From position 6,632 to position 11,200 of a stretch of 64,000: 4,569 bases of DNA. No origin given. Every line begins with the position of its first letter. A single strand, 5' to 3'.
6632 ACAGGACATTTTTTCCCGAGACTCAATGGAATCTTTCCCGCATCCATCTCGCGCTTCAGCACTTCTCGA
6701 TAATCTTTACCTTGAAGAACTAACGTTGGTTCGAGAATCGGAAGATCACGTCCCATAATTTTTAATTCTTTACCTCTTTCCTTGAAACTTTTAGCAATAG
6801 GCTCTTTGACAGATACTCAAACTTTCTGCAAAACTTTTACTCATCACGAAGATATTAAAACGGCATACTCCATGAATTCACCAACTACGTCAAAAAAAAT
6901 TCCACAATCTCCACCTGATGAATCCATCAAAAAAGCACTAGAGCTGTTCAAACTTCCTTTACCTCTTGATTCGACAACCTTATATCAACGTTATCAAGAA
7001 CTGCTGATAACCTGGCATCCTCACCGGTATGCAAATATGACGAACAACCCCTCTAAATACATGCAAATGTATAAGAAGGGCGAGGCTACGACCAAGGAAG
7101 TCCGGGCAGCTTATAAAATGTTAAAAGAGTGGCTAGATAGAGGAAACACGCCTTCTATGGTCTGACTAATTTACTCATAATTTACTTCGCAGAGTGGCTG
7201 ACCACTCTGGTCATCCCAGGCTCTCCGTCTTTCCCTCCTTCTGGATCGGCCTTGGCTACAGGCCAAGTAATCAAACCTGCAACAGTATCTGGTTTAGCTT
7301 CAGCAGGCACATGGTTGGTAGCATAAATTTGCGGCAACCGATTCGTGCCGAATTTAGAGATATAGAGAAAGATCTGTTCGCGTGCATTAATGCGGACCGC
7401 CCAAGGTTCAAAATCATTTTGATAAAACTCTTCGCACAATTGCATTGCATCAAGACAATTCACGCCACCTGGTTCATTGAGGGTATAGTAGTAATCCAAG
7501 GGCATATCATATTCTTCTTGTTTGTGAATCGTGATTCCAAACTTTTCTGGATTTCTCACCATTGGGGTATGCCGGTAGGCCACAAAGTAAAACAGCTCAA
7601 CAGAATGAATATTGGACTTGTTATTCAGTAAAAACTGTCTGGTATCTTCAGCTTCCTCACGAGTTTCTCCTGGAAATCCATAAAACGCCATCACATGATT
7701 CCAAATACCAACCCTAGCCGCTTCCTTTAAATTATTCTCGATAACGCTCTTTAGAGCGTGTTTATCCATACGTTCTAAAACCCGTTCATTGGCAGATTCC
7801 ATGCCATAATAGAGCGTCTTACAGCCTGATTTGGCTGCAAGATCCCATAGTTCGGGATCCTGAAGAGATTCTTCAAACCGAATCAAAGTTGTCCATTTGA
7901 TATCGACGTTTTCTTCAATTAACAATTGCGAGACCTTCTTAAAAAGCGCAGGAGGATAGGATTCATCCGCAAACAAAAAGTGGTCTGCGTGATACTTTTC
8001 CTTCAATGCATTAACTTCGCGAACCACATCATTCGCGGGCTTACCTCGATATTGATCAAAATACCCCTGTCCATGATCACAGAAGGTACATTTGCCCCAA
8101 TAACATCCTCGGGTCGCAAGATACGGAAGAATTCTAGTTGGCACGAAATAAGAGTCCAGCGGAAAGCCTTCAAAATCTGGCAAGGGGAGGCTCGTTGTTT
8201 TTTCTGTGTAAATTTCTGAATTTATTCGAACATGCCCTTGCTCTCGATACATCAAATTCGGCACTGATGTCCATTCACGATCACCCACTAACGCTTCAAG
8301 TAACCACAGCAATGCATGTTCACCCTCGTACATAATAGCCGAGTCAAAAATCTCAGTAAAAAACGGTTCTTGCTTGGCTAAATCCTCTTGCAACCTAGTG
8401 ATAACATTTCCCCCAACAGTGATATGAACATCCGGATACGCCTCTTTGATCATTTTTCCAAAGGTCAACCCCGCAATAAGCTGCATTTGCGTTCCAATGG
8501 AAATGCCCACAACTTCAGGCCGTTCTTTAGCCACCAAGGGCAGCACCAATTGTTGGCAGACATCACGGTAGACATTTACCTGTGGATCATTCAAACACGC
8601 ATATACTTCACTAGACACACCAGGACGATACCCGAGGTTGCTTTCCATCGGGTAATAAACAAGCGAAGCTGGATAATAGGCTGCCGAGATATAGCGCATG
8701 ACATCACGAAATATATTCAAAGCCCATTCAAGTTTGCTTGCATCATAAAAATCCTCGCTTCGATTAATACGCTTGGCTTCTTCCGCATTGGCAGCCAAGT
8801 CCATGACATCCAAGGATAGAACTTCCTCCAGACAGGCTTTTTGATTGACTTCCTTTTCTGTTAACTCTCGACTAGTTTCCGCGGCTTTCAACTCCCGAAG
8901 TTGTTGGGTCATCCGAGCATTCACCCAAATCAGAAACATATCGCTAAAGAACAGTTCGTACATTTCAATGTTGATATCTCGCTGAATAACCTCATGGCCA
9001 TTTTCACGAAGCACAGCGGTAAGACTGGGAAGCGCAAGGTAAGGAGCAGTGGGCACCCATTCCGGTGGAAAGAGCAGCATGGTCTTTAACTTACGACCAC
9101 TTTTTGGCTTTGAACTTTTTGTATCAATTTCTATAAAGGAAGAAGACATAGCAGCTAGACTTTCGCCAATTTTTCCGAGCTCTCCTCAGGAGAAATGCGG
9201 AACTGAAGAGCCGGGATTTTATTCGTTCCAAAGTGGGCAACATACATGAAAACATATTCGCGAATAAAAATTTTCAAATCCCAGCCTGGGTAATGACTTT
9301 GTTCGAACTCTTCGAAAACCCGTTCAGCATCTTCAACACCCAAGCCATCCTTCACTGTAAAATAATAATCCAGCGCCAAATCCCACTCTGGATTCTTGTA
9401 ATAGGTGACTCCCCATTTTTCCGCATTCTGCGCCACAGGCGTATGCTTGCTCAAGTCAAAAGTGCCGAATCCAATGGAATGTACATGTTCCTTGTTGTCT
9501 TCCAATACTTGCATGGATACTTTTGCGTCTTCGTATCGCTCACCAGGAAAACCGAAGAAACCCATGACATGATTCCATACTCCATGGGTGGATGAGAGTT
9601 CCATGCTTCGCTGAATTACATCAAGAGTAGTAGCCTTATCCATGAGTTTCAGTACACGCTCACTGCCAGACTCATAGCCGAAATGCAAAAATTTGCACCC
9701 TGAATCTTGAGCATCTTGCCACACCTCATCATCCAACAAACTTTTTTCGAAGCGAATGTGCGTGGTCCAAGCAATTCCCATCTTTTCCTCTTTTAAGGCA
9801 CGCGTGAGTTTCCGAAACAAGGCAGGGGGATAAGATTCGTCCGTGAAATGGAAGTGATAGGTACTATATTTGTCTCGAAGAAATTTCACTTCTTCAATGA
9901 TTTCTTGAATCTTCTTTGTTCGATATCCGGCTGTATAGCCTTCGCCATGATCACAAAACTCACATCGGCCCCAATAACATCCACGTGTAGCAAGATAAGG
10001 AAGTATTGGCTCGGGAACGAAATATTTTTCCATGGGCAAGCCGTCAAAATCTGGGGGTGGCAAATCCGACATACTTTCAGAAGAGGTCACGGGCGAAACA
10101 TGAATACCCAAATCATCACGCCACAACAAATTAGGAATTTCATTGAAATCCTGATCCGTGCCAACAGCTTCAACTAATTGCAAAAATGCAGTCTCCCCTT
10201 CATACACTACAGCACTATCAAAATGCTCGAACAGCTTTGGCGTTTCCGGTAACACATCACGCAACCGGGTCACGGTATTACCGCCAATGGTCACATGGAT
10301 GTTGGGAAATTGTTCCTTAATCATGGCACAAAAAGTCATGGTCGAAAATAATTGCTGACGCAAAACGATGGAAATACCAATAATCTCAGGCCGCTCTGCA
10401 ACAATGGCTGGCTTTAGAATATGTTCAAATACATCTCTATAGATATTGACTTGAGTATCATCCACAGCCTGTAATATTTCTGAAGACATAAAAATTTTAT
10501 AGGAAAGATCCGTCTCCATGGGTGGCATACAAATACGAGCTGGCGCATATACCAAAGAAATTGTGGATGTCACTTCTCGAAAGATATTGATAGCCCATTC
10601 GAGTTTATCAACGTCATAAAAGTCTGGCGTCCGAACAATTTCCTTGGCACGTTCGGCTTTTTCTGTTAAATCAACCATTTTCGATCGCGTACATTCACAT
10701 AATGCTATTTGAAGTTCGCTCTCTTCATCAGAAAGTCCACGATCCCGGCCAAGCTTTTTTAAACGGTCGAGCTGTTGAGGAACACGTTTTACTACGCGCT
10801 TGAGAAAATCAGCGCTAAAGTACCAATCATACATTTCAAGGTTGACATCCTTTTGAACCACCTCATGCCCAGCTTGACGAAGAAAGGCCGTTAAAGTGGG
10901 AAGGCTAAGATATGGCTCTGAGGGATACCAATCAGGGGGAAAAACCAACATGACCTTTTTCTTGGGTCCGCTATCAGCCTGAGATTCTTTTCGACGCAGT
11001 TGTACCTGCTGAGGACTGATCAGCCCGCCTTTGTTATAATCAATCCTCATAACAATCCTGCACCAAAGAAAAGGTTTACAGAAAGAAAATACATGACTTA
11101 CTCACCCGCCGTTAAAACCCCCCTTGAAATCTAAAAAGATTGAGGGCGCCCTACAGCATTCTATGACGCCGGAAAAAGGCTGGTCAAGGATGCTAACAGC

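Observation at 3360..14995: metH-adjacent block of three radical SAM enzymes plus isomerase and reductase: candidate uncharacterised pathway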

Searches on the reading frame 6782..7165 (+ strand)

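Call 3: search_protein_families(library=pfam, proteins=[window:6782-7165:+])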
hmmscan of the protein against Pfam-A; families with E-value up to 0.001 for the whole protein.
window:6782-7165:+ (127 aa): 0 families

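Call 4: search_protein_families(library=ncbifam, proteins=[window:6782-7165:+])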
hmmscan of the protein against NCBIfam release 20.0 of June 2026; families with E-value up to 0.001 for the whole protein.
window:6782-7165:+ (127 aa): 1 family
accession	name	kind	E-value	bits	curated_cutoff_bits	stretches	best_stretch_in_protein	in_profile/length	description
NF003449.0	PRK05014.1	equivalog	6.1e-05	23.2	189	1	54-121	5-68/172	co-chaperone HscB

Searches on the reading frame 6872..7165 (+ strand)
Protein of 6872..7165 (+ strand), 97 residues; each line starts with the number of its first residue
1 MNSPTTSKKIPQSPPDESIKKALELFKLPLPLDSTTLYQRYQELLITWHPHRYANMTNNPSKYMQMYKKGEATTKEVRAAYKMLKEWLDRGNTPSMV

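Call 99: find_homologous_proteins(query=window:6872-7165:+, max_evalue=0.001)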
Query window:6872-7165:+ (97 aa): 37 proteins with E <= 0.001 among 38 candidates.
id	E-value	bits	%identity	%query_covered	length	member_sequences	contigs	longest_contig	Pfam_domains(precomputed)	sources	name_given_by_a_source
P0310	6.2e-54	197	93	100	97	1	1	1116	-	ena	-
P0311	5.6e-49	182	86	100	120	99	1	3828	-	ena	-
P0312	9.3e-48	178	86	100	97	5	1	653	-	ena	-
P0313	4.8e-42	159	76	100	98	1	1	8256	-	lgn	-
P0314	9.2e-38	146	71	98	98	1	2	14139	-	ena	-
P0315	2.2e-35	138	74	89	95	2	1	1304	-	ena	-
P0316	5.4e-35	137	66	98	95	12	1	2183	-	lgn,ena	-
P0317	5.7e-34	134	71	85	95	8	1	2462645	-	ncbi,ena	-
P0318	9.3e-34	133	68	92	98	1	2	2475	-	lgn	-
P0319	2.8e-33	131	71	81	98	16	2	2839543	-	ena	-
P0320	6.0e-33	130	66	98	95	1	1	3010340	-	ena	-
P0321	1.4e-32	129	70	88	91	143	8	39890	-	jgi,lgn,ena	-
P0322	2.0e-32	129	64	98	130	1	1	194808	-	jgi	jgi:hypothetical protein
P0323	2.5e-32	128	71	85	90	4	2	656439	-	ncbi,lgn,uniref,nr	ncbi:hypothetical protein [Candidatus Nitronereus thalassa]|uniref:J domain-containing protein n=1 T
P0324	3.8e-32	128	74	86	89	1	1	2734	-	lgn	-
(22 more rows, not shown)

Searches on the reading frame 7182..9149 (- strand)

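Call 3: search_protein_families(library=pfam, proteins=[window:7182-9149:-])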
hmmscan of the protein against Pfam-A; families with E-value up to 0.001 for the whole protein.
window:7182-9149:- (655 aa): 2 families
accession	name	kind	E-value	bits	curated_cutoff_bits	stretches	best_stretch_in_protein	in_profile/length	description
PF04055.27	Radical_SAM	-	2.4e-17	64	29.5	1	345-507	3-166/166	Radical SAM superfamily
PF02310.24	B12-binding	-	2.5e-09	37.4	32.1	1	201-280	42-117/121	B12 binding domain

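Call 4: search_protein_families(library=ncbifam, proteins=[window:7182-9149:-])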
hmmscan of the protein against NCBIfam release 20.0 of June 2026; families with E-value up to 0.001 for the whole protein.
window:7182-9149:- (655 aa): 19 families
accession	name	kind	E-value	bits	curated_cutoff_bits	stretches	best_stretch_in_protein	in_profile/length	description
TIGR04479.1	bcpD_PhpK_rSAM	subfamily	1.5e-44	152.2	600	1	191-540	92-437/504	PhpK family radical SAM P-methyltransferase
TIGR03975.1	rSAM_ocin_1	subfamily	3.7e-33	114.9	281.85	1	203-547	121-468/606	RiPP maturation radical SAM C-methyltransferase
NF050148.1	rSAM_ApyD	equivalog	1.3e-29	103.1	750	1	206-507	70-363/645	RiPP biosynthesis radical SAM protein ApyD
TIGR02026.1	BchE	equivalog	1.5e-20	73.5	481.35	1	201-531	54-384/497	magnesium-protoporphyrin IX monomethyl ester anaerobic oxidative cyclase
TIGR04385.1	B12_rSAM_cofa1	equivalog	3.4e-18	66.1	450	1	224-516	82-369/438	B12 lower ligand biosynthesis radical SAM protein BzaD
TIGR03471.1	HpnJ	equivalog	1.6e-17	63.6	577.6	1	228-532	85-385/472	hopanoid biosynthesis associated radical SAM protein HpnJ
TIGR04072.2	rSAM_ladder_B12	equivalog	3.1e-17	62.3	360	1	239-539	97-377/443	lipid biosynthesis B12-binding/radical SAM protein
NF038361.1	rSAM_Sden_1168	equivalog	7.1e-17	61.1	575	1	206-522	136-461/560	Sden_1168 family B12-binding radical SAM P-methyltransferase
TIGR04013.1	B12_SAM_MJ_1487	hypoth_equivalog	4.1e-16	58.8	251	2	206-385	38-195/382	TIGR04013 family B12-binding domain/radical SAM domain-containing protein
TIGR04014.1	B12_SAM_MJ_0865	equivalog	1.4e-14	53.8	360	1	269-508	91-334/434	methyl-coenzyme M reductase glutamine C-methyltransferase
TIGR04367.1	HpnR_B12_rSAM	equivalog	1.9e-12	46.5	650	1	205-506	55-348/490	hopanoid C-3 methylase HpnR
TIGR04190.1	B12_SAM_Ta0216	equivalog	2.7e-09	36.2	500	1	228-540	97-432/554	TIGR04190 family B12-binding domain/radical SAM domain protein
NF040546.1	rSAM_CUAEP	equivalog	3.7e-08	32.5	500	1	207-506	44-337/468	CUAEP/CCAEP-tail radical SAM (seleno)protein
TIGR04295.1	B12_rSAM_oligo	hypoth_equivalog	4.6e-08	32.2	400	1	269-465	125-316/422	TIGR04295 family B12-binding domain-containing radical SAM protein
NF045585.1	rSAM_slr0320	equivalog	7e-08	31.4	775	1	345-493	240-390/511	photosystem II high light acclimation radical SAM protein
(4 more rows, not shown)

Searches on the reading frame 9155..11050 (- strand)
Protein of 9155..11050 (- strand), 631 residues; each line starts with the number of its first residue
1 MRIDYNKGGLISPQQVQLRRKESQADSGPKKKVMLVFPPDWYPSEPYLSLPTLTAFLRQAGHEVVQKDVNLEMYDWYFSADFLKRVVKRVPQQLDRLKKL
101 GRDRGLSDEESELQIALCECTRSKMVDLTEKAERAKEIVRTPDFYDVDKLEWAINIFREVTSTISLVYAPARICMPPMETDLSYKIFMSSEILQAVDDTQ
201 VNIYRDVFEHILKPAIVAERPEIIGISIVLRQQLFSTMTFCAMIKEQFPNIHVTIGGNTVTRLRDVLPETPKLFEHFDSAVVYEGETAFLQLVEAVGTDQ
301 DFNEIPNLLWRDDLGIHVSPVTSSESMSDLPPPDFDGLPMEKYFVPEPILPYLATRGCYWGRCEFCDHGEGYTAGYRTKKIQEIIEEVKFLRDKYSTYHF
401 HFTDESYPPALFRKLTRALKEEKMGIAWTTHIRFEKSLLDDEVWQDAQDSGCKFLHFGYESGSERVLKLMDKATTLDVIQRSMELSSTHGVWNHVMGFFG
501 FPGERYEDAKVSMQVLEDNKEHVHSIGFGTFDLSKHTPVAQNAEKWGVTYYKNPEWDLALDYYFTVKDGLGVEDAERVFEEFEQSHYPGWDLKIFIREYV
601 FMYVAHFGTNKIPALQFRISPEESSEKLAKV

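Call 3: search_protein_families(library=pfam, proteins=[window:9155-11050:-])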
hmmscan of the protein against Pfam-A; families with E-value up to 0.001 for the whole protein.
window:9155-11050:- (631 aa): 2 families
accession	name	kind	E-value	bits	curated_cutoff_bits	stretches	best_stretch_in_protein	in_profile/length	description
PF04055.27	Radical_SAM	-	8.8e-15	55.7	29.5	1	354-511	3-161/166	Radical SAM superfamily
PF02310.24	B12-binding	-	4.5e-09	36.6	32.1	1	205-292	40-120/121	B12 binding domain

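Call 4: search_protein_families(library=ncbifam, proteins=[window:9155-11050:-])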
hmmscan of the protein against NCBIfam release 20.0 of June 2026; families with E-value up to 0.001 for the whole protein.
window:9155-11050:- (631 aa): 19 families
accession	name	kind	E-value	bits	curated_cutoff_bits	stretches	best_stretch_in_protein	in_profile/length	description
TIGR03975.1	rSAM_ocin_1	subfamily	8.8e-36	123.6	281.85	1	215-549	123-460/606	RiPP maturation radical SAM C-methyltransferase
TIGR04479.1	bcpD_PhpK_rSAM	subfamily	2.6e-33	115.2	600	1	201-549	92-437/504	PhpK family radical SAM P-methyltransferase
NF050148.1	rSAM_ApyD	equivalog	1.5e-27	96.3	750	1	207-516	62-363/645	RiPP biosynthesis radical SAM protein ApyD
TIGR04385.1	B12_rSAM_cofa1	equivalog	4.7e-21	75.5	450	1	196-521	38-366/438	B12 lower ligand biosynthesis radical SAM protein BzaD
TIGR03471.1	HpnJ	equivalog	1.8e-19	70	577.6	1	237-514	84-360/472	hopanoid biosynthesis associated radical SAM protein HpnJ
TIGR04014.1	B12_SAM_MJ_0865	equivalog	3.5e-19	68.9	360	1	274-518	85-335/434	methyl-coenzyme M reductase glutamine C-methyltransferase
TIGR04072.2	rSAM_ladder_B12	equivalog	2.2e-18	66.2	360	1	237-554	86-383/443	lipid biosynthesis B12-binding/radical SAM protein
TIGR04013.1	B12_SAM_MJ_1487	hypoth_equivalog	1.7e-17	63.4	251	2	454-517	268-331/382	TIGR04013 family B12-binding domain/radical SAM domain-containing protein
TIGR02026.1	BchE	equivalog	3.8e-17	62.3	481.35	1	209-514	52-360/497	magnesium-protoporphyrin IX monomethyl ester anaerobic oxidative cyclase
NF038361.1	rSAM_Sden_1168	equivalog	1.5e-14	53.5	575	1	209-518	129-450/560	Sden_1168 family B12-binding radical SAM P-methyltransferase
TIGR04367.1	HpnR_B12_rSAM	equivalog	7.1e-14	51.2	650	1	215-487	55-321/490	hopanoid C-3 methylase HpnR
NF040542.1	rSAM_RCCLKC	equivalog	6.2e-08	32.2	450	1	218-491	46-322/423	arsinothricin biosynthesis radical SAM protein ArsL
TIGR04190.1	B12_SAM_Ta0216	equivalog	2.4e-07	29.7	500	1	240-511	99-386/554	TIGR04190 family B12-binding domain/radical SAM domain protein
TIGR04295.1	B12_rSAM_oligo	hypoth_equivalog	2.9e-06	26.2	400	1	276-473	123-315/422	TIGR04295 family B12-binding domain-containing radical SAM protein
NF040546.1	rSAM_CUAEP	equivalog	8.3e-06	24.8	500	1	221-491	48-313/468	CUAEP/CCAEP-tail radical SAM (seleno)protein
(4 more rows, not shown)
